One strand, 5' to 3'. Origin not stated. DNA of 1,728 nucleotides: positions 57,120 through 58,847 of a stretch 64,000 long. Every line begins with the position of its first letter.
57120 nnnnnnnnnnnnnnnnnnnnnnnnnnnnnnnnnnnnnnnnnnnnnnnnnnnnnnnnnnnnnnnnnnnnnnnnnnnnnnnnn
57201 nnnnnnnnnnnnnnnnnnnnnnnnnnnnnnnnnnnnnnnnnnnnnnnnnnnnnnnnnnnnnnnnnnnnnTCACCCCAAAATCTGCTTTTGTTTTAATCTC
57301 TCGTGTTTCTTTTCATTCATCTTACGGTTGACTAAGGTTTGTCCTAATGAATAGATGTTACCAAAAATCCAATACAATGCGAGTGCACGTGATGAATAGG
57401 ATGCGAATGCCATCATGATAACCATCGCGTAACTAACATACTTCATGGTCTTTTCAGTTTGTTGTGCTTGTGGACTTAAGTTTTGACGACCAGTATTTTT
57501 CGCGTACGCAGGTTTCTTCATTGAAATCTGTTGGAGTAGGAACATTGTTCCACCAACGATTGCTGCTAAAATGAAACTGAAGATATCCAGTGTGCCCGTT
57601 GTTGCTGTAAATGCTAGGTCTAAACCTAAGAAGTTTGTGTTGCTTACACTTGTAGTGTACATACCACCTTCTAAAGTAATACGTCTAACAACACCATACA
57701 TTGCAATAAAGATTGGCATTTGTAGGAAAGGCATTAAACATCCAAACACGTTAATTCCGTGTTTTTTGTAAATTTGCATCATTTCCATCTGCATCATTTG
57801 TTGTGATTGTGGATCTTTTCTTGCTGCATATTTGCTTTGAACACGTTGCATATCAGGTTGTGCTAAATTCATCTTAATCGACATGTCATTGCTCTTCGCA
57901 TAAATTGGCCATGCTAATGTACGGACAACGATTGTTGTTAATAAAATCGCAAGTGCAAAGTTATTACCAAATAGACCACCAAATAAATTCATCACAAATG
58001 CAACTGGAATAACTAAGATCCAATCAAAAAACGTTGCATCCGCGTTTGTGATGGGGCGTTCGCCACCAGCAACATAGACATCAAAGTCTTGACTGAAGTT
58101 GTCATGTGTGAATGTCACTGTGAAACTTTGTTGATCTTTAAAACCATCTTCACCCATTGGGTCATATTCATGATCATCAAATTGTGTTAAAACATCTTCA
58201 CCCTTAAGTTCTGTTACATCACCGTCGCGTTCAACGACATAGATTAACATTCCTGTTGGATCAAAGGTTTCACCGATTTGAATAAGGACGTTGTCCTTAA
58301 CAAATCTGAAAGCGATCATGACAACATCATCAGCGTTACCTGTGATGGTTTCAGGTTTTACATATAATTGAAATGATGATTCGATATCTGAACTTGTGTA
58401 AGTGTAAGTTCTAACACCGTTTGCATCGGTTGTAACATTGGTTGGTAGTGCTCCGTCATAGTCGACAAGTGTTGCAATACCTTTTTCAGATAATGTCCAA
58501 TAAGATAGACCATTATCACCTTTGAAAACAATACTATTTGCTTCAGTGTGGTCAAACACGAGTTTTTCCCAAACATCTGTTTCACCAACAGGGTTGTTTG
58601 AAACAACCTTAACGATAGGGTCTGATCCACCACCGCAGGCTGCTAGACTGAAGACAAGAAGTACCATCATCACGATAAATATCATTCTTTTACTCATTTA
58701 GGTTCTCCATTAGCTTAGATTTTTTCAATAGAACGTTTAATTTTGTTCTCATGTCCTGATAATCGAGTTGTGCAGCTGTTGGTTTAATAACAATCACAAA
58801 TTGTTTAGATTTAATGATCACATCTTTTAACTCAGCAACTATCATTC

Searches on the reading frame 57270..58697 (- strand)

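Call 60: search_protein_families(library=pfam, proteins=[window:57270-58697:-], max_evalue=0.00001)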
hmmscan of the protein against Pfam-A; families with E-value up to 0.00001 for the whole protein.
window:57270-58697:- (475 aa): 1 family
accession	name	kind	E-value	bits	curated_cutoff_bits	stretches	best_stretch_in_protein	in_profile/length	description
PF02096.25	60KD_IMP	-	3.3e-36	125.1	35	1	248-458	2-162/163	60Kd inner membrane protein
